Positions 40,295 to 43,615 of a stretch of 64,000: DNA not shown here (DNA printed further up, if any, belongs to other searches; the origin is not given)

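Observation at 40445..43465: Internally duplicated PilB/GspE ATPase: two complete secretion-ATPase modules in one polypeptide, with no other pilus or secretion genes nearby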

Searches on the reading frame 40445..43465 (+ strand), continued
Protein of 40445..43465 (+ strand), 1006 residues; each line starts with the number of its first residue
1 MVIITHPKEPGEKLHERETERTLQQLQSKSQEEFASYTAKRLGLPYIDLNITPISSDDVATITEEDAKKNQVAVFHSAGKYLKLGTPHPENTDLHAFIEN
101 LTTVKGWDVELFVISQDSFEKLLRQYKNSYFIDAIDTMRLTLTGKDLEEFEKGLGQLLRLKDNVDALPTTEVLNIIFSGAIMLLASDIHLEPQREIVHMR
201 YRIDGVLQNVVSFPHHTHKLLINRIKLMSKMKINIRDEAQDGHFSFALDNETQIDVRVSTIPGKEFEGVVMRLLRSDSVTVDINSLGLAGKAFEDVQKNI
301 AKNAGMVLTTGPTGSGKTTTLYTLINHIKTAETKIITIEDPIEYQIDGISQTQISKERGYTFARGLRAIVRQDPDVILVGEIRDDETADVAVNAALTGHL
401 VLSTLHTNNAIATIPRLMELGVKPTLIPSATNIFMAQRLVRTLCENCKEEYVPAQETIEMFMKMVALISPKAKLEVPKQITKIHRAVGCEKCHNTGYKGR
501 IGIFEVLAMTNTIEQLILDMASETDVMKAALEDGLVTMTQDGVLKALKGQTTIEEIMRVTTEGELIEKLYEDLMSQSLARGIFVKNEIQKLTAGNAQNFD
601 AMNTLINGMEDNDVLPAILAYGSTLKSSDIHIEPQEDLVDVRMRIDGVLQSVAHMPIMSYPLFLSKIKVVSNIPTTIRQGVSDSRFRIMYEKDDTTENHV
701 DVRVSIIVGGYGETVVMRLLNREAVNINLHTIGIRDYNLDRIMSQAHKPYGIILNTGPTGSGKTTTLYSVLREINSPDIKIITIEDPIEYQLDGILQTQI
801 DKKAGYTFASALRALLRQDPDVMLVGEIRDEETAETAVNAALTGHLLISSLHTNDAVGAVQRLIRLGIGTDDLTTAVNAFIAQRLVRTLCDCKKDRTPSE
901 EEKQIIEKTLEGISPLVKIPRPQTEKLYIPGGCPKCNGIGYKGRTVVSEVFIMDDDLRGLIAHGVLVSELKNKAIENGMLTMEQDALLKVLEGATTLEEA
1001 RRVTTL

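Call 40: find_related_loci(query=A1, collection=genome_contigs, flank=10000)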
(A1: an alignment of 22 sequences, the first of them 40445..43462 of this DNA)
Query A1 (1006 aa) in genome_contigs; peptide patterns used: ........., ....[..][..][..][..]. (x = any residue, [..] = any of these).
600 stretches matched a pattern (row limit reached: there are more); 568 encode a relative of the query (tblastn E <= 1e-3); the best 80 are kept; 80 distinct loci.
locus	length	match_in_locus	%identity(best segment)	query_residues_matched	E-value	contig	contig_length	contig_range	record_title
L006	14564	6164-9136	52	21-1004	0e+0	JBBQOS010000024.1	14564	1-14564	MAG: Candidatus Moraniibacteriota bacterium isolate Co_metawrap_171 Cmw_171_k141_26614930_length_14564_cov_16.9956, whol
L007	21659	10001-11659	45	9-1004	1e-159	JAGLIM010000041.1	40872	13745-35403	MAG: Candidatus Paceibacterota bacterium isolate RS_2_5 ROV157_2.bin.5.fa_41, whole genome shotgun sequence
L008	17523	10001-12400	33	34-1004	5e-132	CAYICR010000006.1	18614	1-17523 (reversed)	MAG TPA_asm: uncultured Gammaproteobacteria bacterium isolate ERP119705_co18_657 genome assembly, contig: NODE_3591_leng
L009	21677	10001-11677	45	8-1006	1e-142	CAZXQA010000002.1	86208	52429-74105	MAG TPA_asm: uncultured Candidatus Saccharibacteria bacterium isolate SRP292972_co1_93 genome assembly, contig: NODE_234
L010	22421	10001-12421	34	21-1004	2e-129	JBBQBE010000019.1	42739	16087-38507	MAG: Tepidisphaerales bacterium isolate Co_metawrap_1388 Cmw_1388_k141_11704083_length_42739_cov_16.0000, whole genome s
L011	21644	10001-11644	41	16-1006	5e-129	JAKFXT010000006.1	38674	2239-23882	MAG: Patescibacteria group bacterium isolate ND4_Bin_14 ND4_0000041, whole genome shotgun sequence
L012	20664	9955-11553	43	20-1004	2e-127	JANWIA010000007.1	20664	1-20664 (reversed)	MAG: Candidatus Doudnabacteria bacterium isolate CRAIB_MAG29 c_000000031086, whole genome shotgun sequence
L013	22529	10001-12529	34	15-1006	2e-125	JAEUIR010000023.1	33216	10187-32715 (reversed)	MAG: Phycisphaerales bacterium isolate new MAG-48 NODE_23_length_33216_cov_3.968798, whole genome shotgun sequence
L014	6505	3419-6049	32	18-1002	1e-123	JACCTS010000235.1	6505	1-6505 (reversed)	MAG: Rubrobacter sp. isolate MGR_bin80 SD2897-2912_k127_1028203, whole genome shotgun sequence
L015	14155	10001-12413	41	30-999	2e-122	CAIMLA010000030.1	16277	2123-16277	uncultured bacterium isolate MJ-time_bin-1956 genome assembly, contig: bin-1956:30/56, whole genome shotgun sequence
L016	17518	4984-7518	33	32-999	2e-122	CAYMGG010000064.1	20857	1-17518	MAG TPA_asm: uncultured Planctomycetaceae bacterium isolate binchicken_co66_165 genome assembly, contig: NODE_4106_lengt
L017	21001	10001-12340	34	65-1004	5e-122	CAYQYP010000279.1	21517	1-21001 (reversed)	MAG TPA_asm: uncultured Acidobacteriota bacterium isolate binchicken_co216_114 genome assembly, contig: k141_3547094, wh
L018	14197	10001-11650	41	10-1005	8e-121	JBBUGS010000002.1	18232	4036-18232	MAG: Patescibacteria group bacterium isolate H41-bin179_1 H41_bin179_1_000000000002, whole genome shotgun sequence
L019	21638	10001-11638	41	21-999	1e-119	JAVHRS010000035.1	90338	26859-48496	MAG: Candidatus Paceibacterota bacterium isolate WB02no20_34_35 NODE_24_length_90338_cov_20.401438, whole genome shotgun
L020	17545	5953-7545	40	33-1006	2e-117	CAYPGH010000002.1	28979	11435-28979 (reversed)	MAG TPA_asm: uncultured Candidatus Saccharibacteria bacterium isolate SRP050083_co2_53 genome assembly, contig: NODE_100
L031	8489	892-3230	38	30-1006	3e-108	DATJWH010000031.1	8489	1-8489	MAG TPA_asm: Candidatus Limnocylindrales bacterium isolate SMAG_U15094 k141_3051486, whole genome shotgun sequence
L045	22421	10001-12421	37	12-1006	6e-105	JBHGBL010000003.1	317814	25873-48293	MAG: Vicinamibacterales bacterium isolate SBS.BIN.101 SBSBIN101_contig_3, whole genome shotgun sequence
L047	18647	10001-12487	36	30-1006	5e-104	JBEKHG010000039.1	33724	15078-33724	MAG: Candidatus Acidiferrales bacterium isolate SPRUCE 271 SPRUCE_271_39, whole genome shotgun sequence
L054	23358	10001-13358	36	30-1006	5e-102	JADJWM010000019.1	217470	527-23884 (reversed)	MAG: Chloracidobacterium sp. isolate Kalu_18-Q3-R12-55_BAT3C.268 tig00101107-10-2168480, whole genome shotgun sequence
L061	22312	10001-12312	37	39-1006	3e-101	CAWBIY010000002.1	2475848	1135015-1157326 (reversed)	MAG: uncultured Acidobacteriota bacterium isolate MFD05521.bin.1.238 genome assembly, contig: contig_16491, whole genome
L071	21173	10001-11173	45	160-1006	6e-99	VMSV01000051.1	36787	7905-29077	MAG: Desulfobacteraceae bacterium isolate S2_4 k141_229186, whole genome shotgun sequence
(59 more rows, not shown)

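Call 42: list_cluster_members(proteins=[P0121, P0122, P0123, P0124, P0125, P0126, P0127, P0128, P0129, P0130])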
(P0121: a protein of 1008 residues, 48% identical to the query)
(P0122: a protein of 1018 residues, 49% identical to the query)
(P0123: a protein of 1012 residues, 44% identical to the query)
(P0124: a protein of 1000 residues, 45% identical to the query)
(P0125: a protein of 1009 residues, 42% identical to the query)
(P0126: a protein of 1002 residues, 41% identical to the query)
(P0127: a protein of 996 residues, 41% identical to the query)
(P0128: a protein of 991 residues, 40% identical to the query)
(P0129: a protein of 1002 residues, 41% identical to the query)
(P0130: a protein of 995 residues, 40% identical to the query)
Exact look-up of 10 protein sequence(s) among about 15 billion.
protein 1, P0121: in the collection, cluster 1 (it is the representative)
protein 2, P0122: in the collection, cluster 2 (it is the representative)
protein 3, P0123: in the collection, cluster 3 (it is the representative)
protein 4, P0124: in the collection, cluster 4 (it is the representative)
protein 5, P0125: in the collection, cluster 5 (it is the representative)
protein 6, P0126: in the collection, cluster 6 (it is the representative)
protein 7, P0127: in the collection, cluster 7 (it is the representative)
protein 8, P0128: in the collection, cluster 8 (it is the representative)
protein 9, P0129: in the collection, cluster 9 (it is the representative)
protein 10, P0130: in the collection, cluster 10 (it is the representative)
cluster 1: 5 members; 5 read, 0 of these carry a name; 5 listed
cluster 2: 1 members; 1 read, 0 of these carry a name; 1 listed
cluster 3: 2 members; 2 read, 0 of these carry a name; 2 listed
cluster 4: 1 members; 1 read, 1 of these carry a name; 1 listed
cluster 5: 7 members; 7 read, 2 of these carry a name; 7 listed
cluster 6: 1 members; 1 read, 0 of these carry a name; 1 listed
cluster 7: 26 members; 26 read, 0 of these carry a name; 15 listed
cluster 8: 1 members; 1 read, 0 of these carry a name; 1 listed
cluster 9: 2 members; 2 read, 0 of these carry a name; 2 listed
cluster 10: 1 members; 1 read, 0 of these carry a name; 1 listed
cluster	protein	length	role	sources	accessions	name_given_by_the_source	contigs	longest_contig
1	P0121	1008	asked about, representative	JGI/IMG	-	-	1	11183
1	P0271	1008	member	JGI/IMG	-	-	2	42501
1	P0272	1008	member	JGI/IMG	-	-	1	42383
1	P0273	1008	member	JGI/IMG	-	-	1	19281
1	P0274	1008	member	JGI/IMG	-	-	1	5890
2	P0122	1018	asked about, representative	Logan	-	-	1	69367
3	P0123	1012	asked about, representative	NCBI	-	-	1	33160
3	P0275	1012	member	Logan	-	-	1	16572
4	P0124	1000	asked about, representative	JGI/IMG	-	type II secretory ATPase GspE/PulE/Tfp pilus assembly ATPase PilB-like protein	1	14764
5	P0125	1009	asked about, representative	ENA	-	-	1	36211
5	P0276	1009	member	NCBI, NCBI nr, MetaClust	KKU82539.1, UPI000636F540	MAG: General secretory pathway protein E [Parcubacteria group bacterium GW2011_GWA2_47_8] | status=active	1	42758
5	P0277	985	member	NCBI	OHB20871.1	MAG: hypothetical protein A2666_04455, partial [Parcubacteria group bacterium ...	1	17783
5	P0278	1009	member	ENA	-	-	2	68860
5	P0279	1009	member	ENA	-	-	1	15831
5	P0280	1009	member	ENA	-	-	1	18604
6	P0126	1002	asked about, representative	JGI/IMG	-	-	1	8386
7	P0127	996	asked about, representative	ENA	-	-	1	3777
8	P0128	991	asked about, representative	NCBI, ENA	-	-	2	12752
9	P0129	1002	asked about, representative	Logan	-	-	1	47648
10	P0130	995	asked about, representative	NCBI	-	-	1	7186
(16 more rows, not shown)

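Call 43: find_encoding_contigs(protein=P0125, flank=9000, max_places=1)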
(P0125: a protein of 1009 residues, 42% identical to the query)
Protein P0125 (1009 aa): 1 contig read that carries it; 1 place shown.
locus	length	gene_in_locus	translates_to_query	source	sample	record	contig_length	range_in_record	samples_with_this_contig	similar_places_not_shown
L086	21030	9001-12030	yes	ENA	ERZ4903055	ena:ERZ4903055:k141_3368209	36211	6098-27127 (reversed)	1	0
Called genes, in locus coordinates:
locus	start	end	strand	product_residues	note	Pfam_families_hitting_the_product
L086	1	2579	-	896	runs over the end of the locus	PF02739:5_3_exonuc_N, PF01367:5_3_exonuc, PF22619:DNA_polI_exo1 (weak), PF00476:DNA_pol_A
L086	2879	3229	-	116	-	PF01934:HepT-like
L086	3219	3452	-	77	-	PF01909:NTP_transf_2, PF18765:Polbeta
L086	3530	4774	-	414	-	PF12704:MacB_PCD, PF02687:FtsX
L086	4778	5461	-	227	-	PF00005:ABC_tran, PF02463:SMC_N (faint), PF13304:AAA_21 (faint)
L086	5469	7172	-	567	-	PF25973:BSH_CzcB (faint), PF25984:BSH_YknX (faint)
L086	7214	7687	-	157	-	PF02367:TsaE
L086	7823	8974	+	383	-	PF01368:DHH (weak)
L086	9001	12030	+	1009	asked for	PF00437:T2SSE, PF03215:Rad17 (faint), PF25199:nSTAND_NTPase5 (faint), PF00004:AAA (faint), PF00005:ABC_tran (faint), PF12775:AAA_7 (faint), PF13173:AAA_14 (faint), PF00437:T2SSE, +5 more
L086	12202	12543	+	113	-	-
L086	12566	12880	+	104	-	-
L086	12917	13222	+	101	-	PF21956:DUF6922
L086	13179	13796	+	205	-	PF08843:AbiEii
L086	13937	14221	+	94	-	-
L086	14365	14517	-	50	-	-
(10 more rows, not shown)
